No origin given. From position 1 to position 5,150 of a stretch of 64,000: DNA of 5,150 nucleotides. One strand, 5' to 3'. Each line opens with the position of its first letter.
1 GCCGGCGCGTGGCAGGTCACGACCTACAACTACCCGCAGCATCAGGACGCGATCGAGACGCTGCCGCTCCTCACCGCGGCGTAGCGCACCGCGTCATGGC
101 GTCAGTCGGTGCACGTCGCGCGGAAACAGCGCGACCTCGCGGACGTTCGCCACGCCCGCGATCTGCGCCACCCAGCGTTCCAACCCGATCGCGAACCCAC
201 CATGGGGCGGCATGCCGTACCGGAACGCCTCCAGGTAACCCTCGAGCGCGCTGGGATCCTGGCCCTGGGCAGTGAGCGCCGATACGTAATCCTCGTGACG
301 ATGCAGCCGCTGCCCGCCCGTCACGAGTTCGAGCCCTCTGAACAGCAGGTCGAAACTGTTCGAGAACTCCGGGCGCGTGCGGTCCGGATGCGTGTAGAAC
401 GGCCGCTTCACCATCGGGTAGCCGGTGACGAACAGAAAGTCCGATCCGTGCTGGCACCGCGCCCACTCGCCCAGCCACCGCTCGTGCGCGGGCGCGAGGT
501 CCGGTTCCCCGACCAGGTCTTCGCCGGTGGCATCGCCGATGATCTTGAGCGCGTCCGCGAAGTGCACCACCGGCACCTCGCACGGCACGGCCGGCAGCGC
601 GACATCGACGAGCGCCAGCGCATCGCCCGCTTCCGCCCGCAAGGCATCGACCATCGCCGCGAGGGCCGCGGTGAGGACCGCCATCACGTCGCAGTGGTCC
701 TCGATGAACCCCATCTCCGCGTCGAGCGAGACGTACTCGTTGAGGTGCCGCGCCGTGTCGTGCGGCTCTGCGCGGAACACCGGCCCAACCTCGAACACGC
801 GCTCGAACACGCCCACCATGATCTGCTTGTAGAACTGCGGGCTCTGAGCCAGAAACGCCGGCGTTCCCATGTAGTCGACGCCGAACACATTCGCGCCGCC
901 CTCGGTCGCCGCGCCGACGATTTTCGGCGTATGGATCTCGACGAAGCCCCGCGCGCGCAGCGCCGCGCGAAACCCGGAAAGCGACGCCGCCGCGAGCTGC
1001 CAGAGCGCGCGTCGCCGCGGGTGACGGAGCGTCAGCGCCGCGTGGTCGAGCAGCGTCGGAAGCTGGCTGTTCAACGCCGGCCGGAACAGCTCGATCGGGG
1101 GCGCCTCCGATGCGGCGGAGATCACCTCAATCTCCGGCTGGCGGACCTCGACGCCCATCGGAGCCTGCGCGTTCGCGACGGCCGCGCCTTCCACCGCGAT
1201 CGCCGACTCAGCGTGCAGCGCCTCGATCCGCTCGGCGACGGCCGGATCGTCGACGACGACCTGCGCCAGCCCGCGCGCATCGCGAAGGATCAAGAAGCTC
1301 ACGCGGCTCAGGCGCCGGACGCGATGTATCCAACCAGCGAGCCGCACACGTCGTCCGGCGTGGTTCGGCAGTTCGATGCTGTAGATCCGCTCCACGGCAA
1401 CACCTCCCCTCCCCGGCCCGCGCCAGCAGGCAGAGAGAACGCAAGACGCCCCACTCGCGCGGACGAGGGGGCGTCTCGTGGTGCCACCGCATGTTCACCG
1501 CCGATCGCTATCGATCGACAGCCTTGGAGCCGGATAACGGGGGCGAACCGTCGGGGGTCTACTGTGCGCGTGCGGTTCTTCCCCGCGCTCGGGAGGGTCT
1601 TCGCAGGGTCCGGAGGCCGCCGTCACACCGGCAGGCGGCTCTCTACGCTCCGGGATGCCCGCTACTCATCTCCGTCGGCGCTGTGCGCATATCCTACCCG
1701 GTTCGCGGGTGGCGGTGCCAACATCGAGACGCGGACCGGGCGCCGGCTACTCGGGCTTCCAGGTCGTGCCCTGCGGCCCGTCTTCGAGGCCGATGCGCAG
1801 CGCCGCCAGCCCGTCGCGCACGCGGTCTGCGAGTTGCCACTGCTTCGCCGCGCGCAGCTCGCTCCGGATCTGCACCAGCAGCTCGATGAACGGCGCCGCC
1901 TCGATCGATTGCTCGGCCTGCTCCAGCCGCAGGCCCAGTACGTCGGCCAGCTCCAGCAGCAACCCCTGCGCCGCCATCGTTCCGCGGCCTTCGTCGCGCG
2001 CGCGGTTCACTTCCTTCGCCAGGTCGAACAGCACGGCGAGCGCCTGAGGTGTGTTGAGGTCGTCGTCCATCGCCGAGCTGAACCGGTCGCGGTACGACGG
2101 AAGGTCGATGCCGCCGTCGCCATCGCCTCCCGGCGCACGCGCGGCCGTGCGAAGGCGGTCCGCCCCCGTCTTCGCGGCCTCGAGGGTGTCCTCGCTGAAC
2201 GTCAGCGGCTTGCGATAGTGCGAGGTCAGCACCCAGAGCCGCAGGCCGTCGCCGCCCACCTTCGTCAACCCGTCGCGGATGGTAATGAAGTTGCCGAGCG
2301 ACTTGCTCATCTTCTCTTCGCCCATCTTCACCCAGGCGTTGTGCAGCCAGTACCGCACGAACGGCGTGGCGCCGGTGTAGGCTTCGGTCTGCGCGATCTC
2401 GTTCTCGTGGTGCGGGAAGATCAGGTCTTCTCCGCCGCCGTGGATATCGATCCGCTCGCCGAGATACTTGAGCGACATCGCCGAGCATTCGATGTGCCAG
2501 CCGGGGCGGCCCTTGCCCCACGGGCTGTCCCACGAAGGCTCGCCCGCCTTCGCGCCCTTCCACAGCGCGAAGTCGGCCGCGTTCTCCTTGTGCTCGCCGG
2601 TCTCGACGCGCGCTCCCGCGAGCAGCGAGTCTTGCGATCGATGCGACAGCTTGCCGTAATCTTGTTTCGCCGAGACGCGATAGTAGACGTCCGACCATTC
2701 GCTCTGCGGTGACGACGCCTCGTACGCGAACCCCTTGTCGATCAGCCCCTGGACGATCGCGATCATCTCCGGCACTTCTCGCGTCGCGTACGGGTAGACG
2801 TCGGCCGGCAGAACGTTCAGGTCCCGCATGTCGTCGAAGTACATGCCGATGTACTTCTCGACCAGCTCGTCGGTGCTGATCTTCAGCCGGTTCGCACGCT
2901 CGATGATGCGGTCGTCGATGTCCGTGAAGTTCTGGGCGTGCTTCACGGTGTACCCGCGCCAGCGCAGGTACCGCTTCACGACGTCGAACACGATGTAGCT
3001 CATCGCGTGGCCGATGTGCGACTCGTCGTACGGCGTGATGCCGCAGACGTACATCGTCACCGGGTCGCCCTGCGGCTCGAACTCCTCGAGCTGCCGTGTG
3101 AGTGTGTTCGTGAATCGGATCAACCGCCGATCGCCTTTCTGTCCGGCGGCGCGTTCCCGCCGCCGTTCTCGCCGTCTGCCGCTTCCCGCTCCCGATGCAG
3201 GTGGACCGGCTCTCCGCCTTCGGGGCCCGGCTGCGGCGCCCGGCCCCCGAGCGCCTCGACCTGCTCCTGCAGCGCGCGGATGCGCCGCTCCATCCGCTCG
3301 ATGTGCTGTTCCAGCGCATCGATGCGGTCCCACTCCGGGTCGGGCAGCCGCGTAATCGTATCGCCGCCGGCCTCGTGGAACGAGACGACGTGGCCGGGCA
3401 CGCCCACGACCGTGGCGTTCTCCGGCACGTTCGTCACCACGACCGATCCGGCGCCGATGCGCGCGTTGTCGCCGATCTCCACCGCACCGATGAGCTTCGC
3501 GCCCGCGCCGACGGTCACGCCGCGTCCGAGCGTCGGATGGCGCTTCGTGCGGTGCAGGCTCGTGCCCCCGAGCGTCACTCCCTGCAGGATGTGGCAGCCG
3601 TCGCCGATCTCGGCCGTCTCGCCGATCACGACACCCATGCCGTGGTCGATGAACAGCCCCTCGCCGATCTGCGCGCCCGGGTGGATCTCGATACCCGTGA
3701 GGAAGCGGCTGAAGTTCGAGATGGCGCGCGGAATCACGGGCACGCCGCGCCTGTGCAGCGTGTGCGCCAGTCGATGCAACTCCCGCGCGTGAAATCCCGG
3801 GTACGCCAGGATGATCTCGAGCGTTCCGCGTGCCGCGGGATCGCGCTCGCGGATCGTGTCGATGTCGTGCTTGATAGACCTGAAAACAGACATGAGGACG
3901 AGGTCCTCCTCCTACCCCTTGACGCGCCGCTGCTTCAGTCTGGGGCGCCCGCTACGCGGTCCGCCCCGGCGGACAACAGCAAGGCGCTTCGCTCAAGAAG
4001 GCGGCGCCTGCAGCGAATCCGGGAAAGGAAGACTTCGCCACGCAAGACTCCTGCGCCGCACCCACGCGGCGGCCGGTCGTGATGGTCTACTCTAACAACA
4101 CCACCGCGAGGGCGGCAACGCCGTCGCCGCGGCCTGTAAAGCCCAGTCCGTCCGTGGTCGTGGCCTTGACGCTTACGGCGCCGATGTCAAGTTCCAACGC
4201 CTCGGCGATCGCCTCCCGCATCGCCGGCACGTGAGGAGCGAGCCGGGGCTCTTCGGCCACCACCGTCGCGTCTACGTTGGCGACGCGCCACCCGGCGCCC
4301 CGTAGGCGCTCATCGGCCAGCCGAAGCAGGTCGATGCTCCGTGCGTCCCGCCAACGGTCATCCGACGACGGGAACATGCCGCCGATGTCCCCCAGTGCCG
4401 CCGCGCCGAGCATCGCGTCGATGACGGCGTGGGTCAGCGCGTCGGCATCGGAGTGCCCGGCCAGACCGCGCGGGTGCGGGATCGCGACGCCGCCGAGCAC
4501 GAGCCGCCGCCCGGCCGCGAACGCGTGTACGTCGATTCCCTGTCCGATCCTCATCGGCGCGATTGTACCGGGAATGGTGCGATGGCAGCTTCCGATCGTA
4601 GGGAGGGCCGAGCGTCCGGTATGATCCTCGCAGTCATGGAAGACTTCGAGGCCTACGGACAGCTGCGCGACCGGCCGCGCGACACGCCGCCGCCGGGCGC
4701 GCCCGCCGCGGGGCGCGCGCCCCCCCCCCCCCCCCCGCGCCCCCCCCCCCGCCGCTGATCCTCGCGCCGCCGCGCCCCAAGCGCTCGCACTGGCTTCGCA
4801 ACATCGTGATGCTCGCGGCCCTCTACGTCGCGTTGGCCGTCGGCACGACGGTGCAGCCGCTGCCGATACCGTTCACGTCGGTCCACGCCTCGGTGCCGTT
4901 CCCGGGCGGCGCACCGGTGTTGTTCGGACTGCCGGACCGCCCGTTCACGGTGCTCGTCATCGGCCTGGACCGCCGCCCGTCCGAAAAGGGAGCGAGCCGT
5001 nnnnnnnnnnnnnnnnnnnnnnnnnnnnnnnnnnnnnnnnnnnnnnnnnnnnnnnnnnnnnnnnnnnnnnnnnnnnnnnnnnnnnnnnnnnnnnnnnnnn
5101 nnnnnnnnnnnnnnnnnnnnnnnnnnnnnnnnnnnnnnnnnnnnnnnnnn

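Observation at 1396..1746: Probable T-box riboswitch controlling an archaeal-type AspRS, with UGGC bulge matching a G73 discriminator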

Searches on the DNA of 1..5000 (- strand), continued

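Call 44: search_with_rna_model(model_id=R1, sources=[window, L001, L002, L003, L004, L005, L006, L007, L008, L009, L010, L011, L012, L013, L014, L015, L016, L017, L018, L019, L020, L021, L022, L023, L024, L025, L026, L027, L028, L029, L030, L031, L032, L033, L034, L035, L036, L037, L038, L039, L040, L041, L042, L043, L044, L045, L046, L047, L048, L049, L050, L051, L052, L053, L054, L055, L056, L057, L058, L059, L060, L061, L062, L063, L064, L065, L066, L067, L068, L069, L070, L071, L072, L073, L074, L075, L076, L077, L078, L079, L080, L081, L082, L084], max_evalue=0.01, make_alignment=true)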
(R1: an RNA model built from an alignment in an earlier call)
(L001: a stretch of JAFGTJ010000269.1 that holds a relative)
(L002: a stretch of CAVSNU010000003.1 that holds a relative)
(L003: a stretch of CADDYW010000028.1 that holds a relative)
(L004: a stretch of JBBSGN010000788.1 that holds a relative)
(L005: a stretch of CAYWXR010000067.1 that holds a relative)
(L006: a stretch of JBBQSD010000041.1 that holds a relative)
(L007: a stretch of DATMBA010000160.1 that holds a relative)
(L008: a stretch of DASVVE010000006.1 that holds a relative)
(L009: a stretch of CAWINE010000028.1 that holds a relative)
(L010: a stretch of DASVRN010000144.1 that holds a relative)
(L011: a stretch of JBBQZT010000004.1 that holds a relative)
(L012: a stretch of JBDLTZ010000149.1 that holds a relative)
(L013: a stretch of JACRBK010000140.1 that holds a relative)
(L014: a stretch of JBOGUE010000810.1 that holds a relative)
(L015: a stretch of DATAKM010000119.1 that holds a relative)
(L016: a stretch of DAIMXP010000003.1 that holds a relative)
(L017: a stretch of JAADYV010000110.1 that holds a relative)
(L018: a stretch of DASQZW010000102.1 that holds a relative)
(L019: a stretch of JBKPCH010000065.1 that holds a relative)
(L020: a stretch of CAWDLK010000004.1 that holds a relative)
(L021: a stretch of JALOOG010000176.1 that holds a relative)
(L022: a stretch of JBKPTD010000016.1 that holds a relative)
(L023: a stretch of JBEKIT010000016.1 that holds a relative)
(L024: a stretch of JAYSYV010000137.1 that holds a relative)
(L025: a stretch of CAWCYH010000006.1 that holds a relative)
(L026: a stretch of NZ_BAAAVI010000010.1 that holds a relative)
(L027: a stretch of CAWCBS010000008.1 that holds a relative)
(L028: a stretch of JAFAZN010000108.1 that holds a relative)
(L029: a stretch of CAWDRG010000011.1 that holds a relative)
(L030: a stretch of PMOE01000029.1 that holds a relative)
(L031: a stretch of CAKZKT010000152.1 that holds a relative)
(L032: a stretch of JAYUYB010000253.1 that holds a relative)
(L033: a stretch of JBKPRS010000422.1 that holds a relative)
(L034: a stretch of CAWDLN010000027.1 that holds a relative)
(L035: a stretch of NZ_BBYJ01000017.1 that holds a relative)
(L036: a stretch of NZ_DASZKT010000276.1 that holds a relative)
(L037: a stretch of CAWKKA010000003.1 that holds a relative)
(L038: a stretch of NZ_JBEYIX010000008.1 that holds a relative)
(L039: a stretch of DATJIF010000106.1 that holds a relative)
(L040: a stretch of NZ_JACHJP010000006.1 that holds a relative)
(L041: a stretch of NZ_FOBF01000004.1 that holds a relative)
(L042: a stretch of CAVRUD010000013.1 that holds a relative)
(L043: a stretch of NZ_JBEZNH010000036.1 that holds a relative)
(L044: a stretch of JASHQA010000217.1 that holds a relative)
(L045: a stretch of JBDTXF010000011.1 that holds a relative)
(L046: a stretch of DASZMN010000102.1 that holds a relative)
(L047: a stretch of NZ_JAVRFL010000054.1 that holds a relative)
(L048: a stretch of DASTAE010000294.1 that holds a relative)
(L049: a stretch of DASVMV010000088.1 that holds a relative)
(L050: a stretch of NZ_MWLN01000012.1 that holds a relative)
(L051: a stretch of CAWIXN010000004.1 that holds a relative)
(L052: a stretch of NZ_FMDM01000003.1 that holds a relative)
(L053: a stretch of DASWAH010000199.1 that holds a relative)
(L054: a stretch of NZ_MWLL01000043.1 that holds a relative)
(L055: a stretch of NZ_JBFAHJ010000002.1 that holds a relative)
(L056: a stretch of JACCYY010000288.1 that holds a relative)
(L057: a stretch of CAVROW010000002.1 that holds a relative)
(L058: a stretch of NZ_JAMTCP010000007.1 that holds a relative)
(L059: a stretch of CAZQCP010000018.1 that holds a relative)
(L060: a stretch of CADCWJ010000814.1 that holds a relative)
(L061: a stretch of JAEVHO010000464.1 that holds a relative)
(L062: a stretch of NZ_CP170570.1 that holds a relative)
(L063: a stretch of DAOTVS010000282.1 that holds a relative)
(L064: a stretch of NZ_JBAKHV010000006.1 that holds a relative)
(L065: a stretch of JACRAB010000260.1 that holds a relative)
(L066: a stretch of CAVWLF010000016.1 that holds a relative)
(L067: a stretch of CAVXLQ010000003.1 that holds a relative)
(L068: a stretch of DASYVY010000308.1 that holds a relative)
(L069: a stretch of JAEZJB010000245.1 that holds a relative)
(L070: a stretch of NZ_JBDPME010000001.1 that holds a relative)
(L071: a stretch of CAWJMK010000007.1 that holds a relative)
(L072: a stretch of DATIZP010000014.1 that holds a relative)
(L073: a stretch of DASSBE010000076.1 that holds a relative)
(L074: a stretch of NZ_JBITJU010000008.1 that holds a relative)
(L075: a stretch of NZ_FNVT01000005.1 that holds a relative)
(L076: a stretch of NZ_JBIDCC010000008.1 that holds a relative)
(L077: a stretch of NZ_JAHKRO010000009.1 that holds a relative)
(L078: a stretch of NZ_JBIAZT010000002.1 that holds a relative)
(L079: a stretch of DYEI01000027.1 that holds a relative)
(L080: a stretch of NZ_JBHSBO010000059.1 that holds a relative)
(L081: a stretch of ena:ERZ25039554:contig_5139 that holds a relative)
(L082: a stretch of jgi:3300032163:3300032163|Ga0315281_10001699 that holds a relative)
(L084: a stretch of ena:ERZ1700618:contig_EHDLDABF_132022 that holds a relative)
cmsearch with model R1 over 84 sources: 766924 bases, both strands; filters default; matches with E-value up to 0.01: 73.
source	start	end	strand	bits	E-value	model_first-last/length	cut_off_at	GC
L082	5708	5944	+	227.6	5.1e-73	1-235/235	no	0.67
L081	5726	5958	+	217.9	8.5e-70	1-235/235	no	0.68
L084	5715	5948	+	215.8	4e-69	1-235/235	no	0.69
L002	3729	3965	+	215.2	6.3e-69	1-235/235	no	0.67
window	1455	1686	-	208.1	1.4e-66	1-235/235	no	0.7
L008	3714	3959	+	204.2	2.9e-65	1-235/235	no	0.62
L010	2284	2531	+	203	6.9e-65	1-235/235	no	0.62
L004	69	319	+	202.1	1.4e-64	1-235/235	no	0.63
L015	3723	3960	+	190.5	9e-61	1-235/235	no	0.55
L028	3744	3962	+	189.2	2.6e-60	1-235/235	no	0.64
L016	3733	3961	+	188.4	4.7e-60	1-235/235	no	0.7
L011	3700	3946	+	187.7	7.6e-60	1-235/235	no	0.47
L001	3715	3964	+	187.3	1.1e-59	1-235/235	no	0.6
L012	3648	3890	+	185.5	4.2e-59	1-235/235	no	0.7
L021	935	1154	+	182.8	3.1e-58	1-235/235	no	0.57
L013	3724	3968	+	182.2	5.2e-58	1-235/235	no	0.56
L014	2248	2496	+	180.8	1.5e-57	1-235/235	no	0.7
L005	150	392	+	180.1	2.5e-57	1-235/235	no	0.67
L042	3644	3881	+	177.2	2.2e-56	1-235/235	no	0.68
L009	3638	3967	+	173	5.5e-55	1-235/235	no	0.57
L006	3713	3956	+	171.3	2e-54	1-235/235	no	0.64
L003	3644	3966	+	168.9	1.2e-53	1-235/235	no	0.69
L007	3415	3723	+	158.5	3.4e-50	1-235/235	no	0.69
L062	3741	3963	+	158.3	3.9e-50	1-235/235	no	0.71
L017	3703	3963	+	157.1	1e-49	1-235/235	no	0.6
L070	3747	3962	+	156.5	1.6e-49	1-235/235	no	0.71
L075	3743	3962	+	156.4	1.7e-49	1-235/235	no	0.71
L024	1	224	+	155.2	4.2e-49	32-235/235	5'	0.55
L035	3699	3929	+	150.6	1.4e-47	1-235/235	no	0.71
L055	3743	3962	+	150.3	1.8e-47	1-235/235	no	0.7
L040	3706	3944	+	148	1e-46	1-235/235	no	0.72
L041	3748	3964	+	147.7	1.3e-46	1-235/235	no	0.72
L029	3732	3963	+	147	2.2e-46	1-235/235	no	0.64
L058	3708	3964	+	144.6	1.4e-45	1-235/235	no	0.74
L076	3747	3963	+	143.8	2.3e-45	1-235/235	no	0.73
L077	3750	3964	+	143.2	3.7e-45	1-235/235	no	0.73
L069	3642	3909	+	139.9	4.6e-44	1-235/235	no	0.63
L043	3732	3963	+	136.4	6.7e-43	1-235/235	no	0.76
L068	1774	2061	+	136.4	6.8e-43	1-235/235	no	0.66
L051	3709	3962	+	134.5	2.9e-42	1-235/235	no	0.72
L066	1206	1460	+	134.5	2.9e-42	1-235/235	no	0.74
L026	3704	3963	+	129.9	9.7e-41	1-235/235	no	0.75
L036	3695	3941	+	127.2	7.4e-40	1-235/235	no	0.75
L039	3642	3939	+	126.7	1.1e-39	1-235/235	no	0.7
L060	3622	3917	+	126.6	1.1e-39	1-235/235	no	0.71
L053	2061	2307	+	125.8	2.1e-39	1-235/235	no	0.75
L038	3728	3960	+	125.5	2.7e-39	1-235/235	no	0.73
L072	3690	3942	+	123.6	1.1e-38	1-235/235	no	0.75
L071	3699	3963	+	119.9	1.9e-37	1-235/235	no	0.75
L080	3668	3961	+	119.7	2.2e-37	1-235/235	no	0.71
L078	3688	3927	+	117.6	1e-36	1-235/235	no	0.74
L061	2449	2686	+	116.9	1.8e-36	1-235/235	no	0.74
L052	3662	3959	+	105.8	8.7e-33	1-235/235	no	0.7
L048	3674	3940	+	105.4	1.2e-32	1-235/235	no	0.76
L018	3788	3970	+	105.1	1.4e-32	1-235/235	no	0.77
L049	3686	3928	+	104.7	2e-32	1-235/235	no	0.72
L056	1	207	+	99.8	8.3e-31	44-235/235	5'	0.74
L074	3782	3961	+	98.1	3e-30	1-235/235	no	0.66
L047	3640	3932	+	96.1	1.3e-29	1-235/235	no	0.69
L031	484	759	+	92.7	1.8e-28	1-235/235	no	0.67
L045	2539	2726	+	92.6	1.9e-28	1-235/235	no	0.7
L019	3787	3970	+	92.5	2.1e-28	1-235/235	no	0.76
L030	3812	3967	+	91.3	5.1e-28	1-235/235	no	0.69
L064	3704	3960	+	87.4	1e-26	1-235/235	no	0.74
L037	3659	3962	+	81.4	9.9e-25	1-235/235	no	0.73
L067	3765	3952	+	81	1.3e-24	1-235/235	no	0.69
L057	3789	3963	+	74.5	1.8e-22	1-235/235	no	0.74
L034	3757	3961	+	74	2.7e-22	1-235/235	no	0.67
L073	20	216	+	70.4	4.3e-21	1-235/235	no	0.71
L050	1812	1952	+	46.8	2.6e-13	1-235/235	no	0.75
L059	3864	3972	+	46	4.5e-13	1-235/235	no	0.71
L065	1647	1773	+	45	9.7e-13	1-235/235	no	0.77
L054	1750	1876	+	43.6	2.9e-12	1-235/235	no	0.78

Alignment A5: 73 matches aligned to the model, 703 columns, each read 5' to 3' on its own strand. Consensus structure (alignment columns), stored with it:
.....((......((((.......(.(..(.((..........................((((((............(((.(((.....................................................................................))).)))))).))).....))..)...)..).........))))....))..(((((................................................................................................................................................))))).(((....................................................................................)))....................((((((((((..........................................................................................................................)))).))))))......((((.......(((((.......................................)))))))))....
